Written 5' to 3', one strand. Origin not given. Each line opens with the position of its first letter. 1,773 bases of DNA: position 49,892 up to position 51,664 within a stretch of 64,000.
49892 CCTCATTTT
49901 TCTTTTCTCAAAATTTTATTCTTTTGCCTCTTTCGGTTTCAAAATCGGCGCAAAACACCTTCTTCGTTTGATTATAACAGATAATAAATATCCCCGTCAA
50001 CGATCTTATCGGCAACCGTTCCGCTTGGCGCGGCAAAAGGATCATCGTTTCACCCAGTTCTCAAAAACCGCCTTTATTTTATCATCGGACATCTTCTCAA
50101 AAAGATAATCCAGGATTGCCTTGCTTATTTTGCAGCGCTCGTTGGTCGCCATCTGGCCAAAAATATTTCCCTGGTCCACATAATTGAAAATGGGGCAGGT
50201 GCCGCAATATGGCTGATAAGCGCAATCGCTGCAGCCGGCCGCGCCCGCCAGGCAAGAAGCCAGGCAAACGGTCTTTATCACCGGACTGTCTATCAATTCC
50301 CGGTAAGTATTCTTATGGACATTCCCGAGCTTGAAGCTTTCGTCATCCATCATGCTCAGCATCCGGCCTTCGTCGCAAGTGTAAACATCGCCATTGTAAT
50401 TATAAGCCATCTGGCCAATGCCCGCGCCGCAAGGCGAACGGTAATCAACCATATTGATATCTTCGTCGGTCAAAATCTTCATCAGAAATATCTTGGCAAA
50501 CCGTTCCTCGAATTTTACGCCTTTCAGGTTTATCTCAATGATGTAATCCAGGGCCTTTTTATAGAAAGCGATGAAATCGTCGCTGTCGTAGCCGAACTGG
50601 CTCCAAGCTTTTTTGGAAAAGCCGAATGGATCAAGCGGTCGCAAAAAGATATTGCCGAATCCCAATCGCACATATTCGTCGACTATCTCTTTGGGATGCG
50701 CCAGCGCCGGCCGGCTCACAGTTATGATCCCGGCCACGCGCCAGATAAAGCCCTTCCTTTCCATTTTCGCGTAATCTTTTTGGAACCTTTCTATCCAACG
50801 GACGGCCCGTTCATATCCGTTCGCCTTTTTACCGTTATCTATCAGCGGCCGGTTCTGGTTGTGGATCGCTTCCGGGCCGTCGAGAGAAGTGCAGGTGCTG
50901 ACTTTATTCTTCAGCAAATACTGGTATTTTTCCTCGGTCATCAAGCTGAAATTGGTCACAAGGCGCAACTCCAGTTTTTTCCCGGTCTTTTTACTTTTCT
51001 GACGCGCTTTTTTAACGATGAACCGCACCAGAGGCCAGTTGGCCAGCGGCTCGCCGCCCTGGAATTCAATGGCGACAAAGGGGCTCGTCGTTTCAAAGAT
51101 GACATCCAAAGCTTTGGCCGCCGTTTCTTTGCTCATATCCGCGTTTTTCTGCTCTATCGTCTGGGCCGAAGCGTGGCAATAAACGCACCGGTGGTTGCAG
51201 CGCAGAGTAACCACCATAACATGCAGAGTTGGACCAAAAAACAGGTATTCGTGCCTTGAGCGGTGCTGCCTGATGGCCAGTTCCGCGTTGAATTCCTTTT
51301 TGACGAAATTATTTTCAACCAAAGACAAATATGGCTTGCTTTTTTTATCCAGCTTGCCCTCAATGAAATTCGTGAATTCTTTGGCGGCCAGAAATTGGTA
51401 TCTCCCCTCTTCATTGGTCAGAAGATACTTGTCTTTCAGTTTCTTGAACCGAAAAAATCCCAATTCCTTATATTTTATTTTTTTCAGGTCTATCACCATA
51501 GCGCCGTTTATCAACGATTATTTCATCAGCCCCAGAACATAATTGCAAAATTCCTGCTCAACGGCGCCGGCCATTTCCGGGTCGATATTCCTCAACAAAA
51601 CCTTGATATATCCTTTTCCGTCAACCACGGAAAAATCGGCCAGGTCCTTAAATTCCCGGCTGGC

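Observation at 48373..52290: His-Xaa-Ser (Hxs)-type cassette: repeat peptide flanked by two radical SAM maturases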

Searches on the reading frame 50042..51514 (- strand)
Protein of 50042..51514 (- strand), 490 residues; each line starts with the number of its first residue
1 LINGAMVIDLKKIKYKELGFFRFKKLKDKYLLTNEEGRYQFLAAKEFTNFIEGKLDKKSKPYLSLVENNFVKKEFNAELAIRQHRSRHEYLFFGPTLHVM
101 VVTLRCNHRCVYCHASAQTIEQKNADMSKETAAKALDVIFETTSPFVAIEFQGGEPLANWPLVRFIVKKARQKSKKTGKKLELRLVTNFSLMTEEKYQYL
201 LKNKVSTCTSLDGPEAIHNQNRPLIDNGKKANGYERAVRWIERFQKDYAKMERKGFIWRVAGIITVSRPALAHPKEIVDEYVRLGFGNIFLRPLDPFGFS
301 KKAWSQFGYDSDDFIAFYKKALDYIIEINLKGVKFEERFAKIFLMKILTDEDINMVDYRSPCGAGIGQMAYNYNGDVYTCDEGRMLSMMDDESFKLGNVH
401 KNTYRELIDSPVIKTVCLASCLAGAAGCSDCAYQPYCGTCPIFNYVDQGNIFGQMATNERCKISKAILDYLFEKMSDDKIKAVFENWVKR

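Call 3: search_protein_families(library=ncbifam, proteins=[window:50042-51514:-], max_evalue=0.01)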
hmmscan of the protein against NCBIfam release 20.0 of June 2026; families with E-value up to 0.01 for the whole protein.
window:50042-51514:- (490 aa): 64 families (the best 25 are shown)
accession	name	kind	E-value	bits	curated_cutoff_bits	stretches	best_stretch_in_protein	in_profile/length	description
TIGR03978.1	rSAM_paired_1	equivalog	1.6e-162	541.5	370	1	20-488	3-466/466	His-Xaa-Ser system radical SAM maturase HxsB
NF047865.1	rSAM_PapB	equivalog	4.7e-38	131.2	340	1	100-451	7-327/330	PapB family radical SAM/SPASM ranthipeptide maturase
TIGR04064.1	rSAM_nif11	equivalog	1.1e-32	113.3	518.7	1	99-434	81-403/459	nif11-like peptide radical SAM maturase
TIGR03974.1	rSAM_six_Cys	equivalog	4.2e-32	111.6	425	1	101-465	102-439/451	thioether cross-link-forming SCIFF peptide maturase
TIGR04068.1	rSAM_ocin_clost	equivalog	9.5e-31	107.2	500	1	36-251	26-239/462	Cys-rich peptide radical SAM maturase CcpM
TIGR03906.1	quino_hemo_SAM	equivalog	2.9e-29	102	453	1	99-470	97-442/467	quinohemoprotein amine dehydrogenase maturation protein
NF040492.1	not_ScfB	exception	3e-29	102.2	855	1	101-452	100-427/450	ScfB-related radical SAM/SPASM orphan maturase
TIGR03942.1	sulfatase_rSAM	equivalog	1.9e-27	96.3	349.45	1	101-475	6-357/363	anaerobic sulfatase maturase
NF035951.1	rSAM_RumMC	equivalog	4.5e-20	71.8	720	1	99-244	115-259/510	RumMC family radical SAM sactipeptide maturase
TIGR04163.1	rSAM_cobopep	equivalog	3.9e-19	68.7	375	1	101-480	69-424/428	peptide-modifying radical SAM enzyme CbpB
TIGR04280.1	geopep_mat_rSAM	hypoth_equivalog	9.5e-19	67.7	400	1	98-226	86-215/428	geopeptide radical SAM maturase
NF038107.1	rSAM_NF038107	equivalog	4.6e-18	65.2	600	1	26-247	13-236/444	Cys-every-fifth radical SAM/SPASM peptide maturase CefB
TIGR04083.1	rSAM_pep_methan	hypoth_equivalog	1.9e-17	63.2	300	1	98-481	1-349/376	TIGR04083 family peptide-modifying radical SAM enzyme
NF038170.1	lachnocin_rSAM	equivalog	4.6e-17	62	550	1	99-257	79-236/440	lachnocin radical SAM maturase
NF010321.0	PRK13758.1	equivalog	6.4e-17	61.7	441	1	104-475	13-362/370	anaerobic sulfatase-maturase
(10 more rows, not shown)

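Call 4: search_protein_families(library=pfam, proteins=[window:50042-51514:-], max_evalue=0.01)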
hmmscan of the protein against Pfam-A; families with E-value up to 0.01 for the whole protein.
window:50042-51514:- (490 aa): 3 families
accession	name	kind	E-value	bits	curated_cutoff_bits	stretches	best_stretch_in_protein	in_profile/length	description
PF04055.27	Radical_SAM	-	3.1e-12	47.4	29.5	1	100-244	1-136/166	Radical SAM superfamily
PF13353.11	Fer4_12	-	1.2e-08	35.8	22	1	97-202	6-107/137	4Fe-4S single cluster domain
PF13186.11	SPASM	-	2.9e-05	24.7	21.5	1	362-440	1-66/67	Iron-sulfur cluster-binding domain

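Call 21: find_related_loci(query=window:50042-51514:-, collection=genome_contigs, flank=8000)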
Query window:50042-51514:- (490 aa) in genome_contigs; peptide patterns used: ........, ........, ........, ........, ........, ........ (x = any residue, [..] = any of these).
48 stretches matched a pattern; 1 encode a relative of the query (tblastn E <= 1e-3); 1 distinct loci.
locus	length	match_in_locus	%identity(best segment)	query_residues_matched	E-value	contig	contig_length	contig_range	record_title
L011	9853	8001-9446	63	6-490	0e+0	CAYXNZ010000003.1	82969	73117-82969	MAG TPA_asm: uncultured Gammaproteobacteria bacterium isolate binchicken_co181_167 genome assembly, contig: NODE_236_len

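Call 23: find_homologous_proteins(query=window:50042-51514:-, max_evalue=1e-30)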
Query window:50042-51514:- (490 aa): 6839 proteins with E <= 1e-30 among 8000 candidates; the best 120 are listed.
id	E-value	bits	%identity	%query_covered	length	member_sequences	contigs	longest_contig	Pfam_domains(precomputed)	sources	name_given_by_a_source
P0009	0.0e+0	1040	91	99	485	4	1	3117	PF04055.28,PF13353.12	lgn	-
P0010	2.3e-245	833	70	99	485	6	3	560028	PF13186.12,PF04055.28,PF13353.12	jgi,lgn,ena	-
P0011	1.1e-232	791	67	98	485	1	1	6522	PF13186.12,PF04055.28,PF13353.12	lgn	-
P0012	1.1e-224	765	64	99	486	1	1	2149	PF04055.28,PF13353.12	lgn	-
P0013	3.7e-219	747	63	99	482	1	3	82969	PF13186.12,PF04055.28,PF13353.12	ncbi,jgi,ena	-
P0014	8.2e-219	745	64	96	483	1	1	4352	PF04055.28,PF13353.12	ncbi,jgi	-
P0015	6.7e-215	733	62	99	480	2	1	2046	PF04055.28,PF13353.12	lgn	-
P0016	2.1e-213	728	62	99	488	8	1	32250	PF04055.28,PF13353.12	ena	-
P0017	5.4e-212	723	61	99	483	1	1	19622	PF04055.28,PF13353.12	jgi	-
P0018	1.4e-211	722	62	99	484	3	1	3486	PF13186.12,PF04055.28,PF13353.12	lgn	-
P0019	1.6e-210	718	61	99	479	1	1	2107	PF04055.28,PF13353.12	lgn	-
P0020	2.4e-210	718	61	99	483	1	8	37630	PF13186.12,PF04055.28,PF13353.12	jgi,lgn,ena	-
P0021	9.3e-210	716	61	99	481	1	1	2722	PF04055.28,PF13353.12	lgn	-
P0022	1.7e-209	715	61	99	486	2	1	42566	PF13186.12,PF04055.28,PF13353.12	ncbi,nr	ncbi:MAG: His-Xaa-Ser system radical SAM maturase HxsB [Candidatus Portnoybacteria bacterium]|nr:His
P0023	2.4e-209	714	60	99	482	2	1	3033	PF04055.28,PF13353.12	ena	-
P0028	2.5e-207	708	60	99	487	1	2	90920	PF04055.28,PF13353.12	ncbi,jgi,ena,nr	ncbi:MAG TPA: His-Xaa-Ser system radical SAM maturase HxsB [Candidatus Portnoybacteria bacterium]|nr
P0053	7.3e-200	683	59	99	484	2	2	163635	PF13186.12,PF04055.28,PF13353.12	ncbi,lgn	-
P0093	3.4e-188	645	56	96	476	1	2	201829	PF13186.12,PF04055.28,PF13353.12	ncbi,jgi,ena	-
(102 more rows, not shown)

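Call 24: find_encoding_contigs(protein=P0010, flank=7000, max_places=2)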
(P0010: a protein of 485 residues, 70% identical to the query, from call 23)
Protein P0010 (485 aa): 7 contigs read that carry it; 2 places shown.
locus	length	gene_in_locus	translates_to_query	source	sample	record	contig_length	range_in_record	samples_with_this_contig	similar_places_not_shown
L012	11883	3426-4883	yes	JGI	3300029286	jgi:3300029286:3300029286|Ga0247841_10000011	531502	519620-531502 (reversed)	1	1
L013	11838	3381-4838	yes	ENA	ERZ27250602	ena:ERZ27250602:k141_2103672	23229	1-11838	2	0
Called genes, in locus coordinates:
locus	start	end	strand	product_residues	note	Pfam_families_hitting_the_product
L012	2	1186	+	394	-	?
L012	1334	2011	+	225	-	PF01797:Y1_Tnp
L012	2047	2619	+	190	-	-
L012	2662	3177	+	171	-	PF23243:HEAT_HEATR1 (weak), PF27806:HxsD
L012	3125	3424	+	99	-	-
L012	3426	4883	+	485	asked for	PF13353:Fer4_12 (weak), PF04055:Radical_SAM, PF13186:SPASM (weak)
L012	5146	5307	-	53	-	-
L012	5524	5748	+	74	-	-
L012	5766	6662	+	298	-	PF04055:Radical_SAM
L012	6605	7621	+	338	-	PF04467:DUF483 (weak)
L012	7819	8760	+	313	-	-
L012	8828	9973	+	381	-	-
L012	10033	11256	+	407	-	PF01075:Glyco_transf_9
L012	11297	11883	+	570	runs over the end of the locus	PF13231:PMT_2 (weak)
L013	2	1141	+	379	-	?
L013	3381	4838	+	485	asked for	PF13353:Fer4_12 (weak), PF04055:Radical_SAM, PF13186:SPASM (weak)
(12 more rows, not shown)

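Call 25: find_encoding_contigs(protein=P0022, flank=7000, max_places=1)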
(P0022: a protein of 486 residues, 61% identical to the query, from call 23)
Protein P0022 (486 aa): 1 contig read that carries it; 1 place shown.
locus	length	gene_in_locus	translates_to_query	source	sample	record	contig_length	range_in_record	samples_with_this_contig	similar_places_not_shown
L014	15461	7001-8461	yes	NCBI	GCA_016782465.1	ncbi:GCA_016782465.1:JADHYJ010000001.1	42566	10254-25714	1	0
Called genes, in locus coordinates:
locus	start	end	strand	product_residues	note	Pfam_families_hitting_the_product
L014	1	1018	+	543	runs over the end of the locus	PF05157:MshEN, PF13191:AAA_16 (faint), PF00437:T2SSE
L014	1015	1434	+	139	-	PF07963:N_methyl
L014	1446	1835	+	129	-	PF00072:Response_reg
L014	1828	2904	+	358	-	PF00437:T2SSE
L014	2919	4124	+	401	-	PF28597:T2SSF_N, PF00482:T2SSF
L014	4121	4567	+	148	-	PF07963:N_methyl (weak)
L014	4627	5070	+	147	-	PF07963:N_methyl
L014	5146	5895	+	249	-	PF06750:A24_N_bact, PF01478:Peptidase_A24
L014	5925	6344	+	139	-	-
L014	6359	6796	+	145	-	PF27806:HxsD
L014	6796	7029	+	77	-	-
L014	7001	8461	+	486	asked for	PF13353:Fer4_12, PF04055:Radical_SAM, PF13186:SPASM (weak)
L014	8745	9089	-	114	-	-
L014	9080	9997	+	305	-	-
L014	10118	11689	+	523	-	PF04055:Radical_SAM, PF13353:Fer4_12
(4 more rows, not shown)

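Call 26: find_encoding_contigs(protein=P0028, flank=7000, max_places=1)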
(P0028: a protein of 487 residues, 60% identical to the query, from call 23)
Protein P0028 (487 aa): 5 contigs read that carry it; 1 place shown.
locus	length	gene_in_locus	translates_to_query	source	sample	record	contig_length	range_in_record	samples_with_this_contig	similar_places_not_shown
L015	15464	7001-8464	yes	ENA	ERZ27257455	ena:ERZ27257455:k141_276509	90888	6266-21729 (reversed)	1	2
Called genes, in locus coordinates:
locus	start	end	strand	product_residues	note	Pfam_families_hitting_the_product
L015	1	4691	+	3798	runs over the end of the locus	PF13884:Peptidase_S74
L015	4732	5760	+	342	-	PF13354:Beta-lactamase2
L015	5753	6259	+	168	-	-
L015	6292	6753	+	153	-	PF27806:HxsD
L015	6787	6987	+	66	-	-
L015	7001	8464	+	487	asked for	PF13353:Fer4_12 (weak), PF04055:Radical_SAM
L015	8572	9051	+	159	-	-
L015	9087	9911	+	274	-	-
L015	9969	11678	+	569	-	PF00501:AMP-binding, PF13193:AMP-binding_C, PF00550:PP-binding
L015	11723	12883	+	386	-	-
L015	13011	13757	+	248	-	PF00528:BPD_transp_1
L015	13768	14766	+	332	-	PF09084:NMT1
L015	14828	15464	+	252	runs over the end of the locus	PF00005:ABC_tran, PF13304:AAA_21 (faint)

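Call 27: find_encoding_contigs(protein=P0053, flank=7000, max_places=1)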
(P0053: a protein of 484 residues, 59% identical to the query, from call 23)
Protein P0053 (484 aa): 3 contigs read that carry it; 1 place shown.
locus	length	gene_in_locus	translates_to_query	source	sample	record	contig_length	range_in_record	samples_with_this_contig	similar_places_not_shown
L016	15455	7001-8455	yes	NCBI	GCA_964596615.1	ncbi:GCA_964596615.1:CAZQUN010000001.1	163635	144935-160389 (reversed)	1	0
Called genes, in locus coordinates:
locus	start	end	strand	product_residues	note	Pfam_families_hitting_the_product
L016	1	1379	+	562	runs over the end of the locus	PF05157:MshEN, PF00437:T2SSE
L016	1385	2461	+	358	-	PF00437:T2SSE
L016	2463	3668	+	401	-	PF28597:T2SSF_N, PF00482:T2SSF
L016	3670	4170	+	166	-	PF07963:N_methyl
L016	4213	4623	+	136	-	PF07963:N_methyl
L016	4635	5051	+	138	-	PF07963:N_methyl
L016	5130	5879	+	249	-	PF06750:A24_N_bact, PF01478:Peptidase_A24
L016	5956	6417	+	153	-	-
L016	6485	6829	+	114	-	PF27806:HxsD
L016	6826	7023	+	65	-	-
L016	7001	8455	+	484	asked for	PF13353:Fer4_12, PF04055:Radical_SAM, PF13186:SPASM (weak)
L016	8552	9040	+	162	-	PF14534:DUF4440 (weak)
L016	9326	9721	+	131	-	-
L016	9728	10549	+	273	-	-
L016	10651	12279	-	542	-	PF13537:GATase_7 (weak)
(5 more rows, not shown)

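Call 28: find_encoding_contigs(protein=P0093, flank=7000, max_places=1)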
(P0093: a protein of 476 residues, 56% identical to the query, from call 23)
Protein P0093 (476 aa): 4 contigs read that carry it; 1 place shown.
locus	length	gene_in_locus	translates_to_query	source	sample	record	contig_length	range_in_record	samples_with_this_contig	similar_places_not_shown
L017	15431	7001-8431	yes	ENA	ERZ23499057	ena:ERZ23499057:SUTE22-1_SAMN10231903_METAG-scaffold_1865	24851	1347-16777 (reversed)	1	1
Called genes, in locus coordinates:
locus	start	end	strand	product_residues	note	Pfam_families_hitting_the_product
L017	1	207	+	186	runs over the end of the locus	PF04011:LemA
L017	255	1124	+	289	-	PF01435:Peptidase_M48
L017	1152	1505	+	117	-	-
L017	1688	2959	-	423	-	PF01136:Peptidase_U32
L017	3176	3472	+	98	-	-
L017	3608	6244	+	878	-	PF03477:ATP-cone, PF00317:Ribonuc_red_lgN, PF02867:Ribonuc_red_lgC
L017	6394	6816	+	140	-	PF27806:HxsD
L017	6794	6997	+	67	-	-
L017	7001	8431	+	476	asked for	PF04055:Radical_SAM, PF13353:Fer4_12, PF13186:SPASM (faint)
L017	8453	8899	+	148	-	-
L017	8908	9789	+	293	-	-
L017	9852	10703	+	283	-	PF08241:Methyltransf_11 (weak)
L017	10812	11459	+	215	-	-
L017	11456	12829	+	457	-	PF02310:B12-binding, PF04055:Radical_SAM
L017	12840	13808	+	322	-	-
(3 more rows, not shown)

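Call 36: search_protein_families(library=ncbifam, proteins=[L012:5766-6662:+], max_evalue=1e-8)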
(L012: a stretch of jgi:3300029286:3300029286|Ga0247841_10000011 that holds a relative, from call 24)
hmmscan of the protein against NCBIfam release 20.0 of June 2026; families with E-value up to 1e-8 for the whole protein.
L012:5766-6662:+ (298 aa): 31 families (the best 25 are shown)
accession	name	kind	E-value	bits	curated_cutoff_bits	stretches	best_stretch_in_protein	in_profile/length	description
NF038332.1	rSAM_rare_HxsC4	exception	2.7e-51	174.7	500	1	2-225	14-243/335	radical SAM protein HxsC4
TIGR03977.1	rSAM_pair_HxsC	equivalog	1.6e-30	106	267.9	1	12-227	35-254/292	His-Xaa-Ser system radical SAM maturase HxsC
TIGR04545.1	rSAM_ahbD_hemeb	equivalog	1.7e-21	77.1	500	1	8-192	6-189/339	heme b synthase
TIGR04053.2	TIGR04053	equivalog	3.2e-21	76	395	1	12-203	18-211/366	TIGR04053 family radical SAM/SPASM domain-containing protein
TIGR04466.1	rSAM_BlsE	equivalog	3.3e-20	72.8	400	1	8-178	9-175/327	cytosylglucuronate decarboxylase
TIGR04055.1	rSAM_NirJ2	equivalog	1.8e-18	67.2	500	1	11-189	9-185/326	putative heme d1 biosynthesis radical SAM protein NirJ2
NF045574.1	sacti_mat_StsB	exception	6.9e-17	61.4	625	1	12-187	106-278/466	StsB family radical SAM/SPASM domain sactipeptide maturase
TIGR02668.1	moaA_archaeal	equivalog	8.6e-17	61.1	325.25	1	4-190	12-199/303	GTP 3',8-cyclase MoaA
TIGR04054.1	rSAM_NirJ1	equivalog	1.2e-16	60.4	650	1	11-177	45-209/387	putative heme d1 biosynthesis radical SAM protein NirJ1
TIGR04051.1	rSAM_NirJ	equivalog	5.8e-16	58.4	515.45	1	12-189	12-187/354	heme d1 biosynthesis radical SAM protein NirJ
TIGR02666.1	moaA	equivalog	1.4e-15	57.1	284.05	1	8-186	16-198/336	GTP 3',8-cyclase MoaA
TIGR04347.1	pseudo_SAM_Halo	equivalog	1.6e-15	57.3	525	1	11-189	47-223/390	TIGR04347 family pseudo-SAM/SPASM protein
TIGR04317.1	W_rSAM_matur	equivalog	2.9e-15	56.2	380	1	4-223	6-227/349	tungsten cofactor oxidoreductase radical SAM maturase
TIGR03913.1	rad_SAM_trio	equivalog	9e-15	54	591.75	1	8-213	25-229/477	GDL motif peptide-associated radical SAM/SPASM maturase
TIGR04303.1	GeoRSP_rSAM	equivalog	9.4e-15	55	400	1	11-203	14-202/325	GeoRSP system radical SAM/SPASM protein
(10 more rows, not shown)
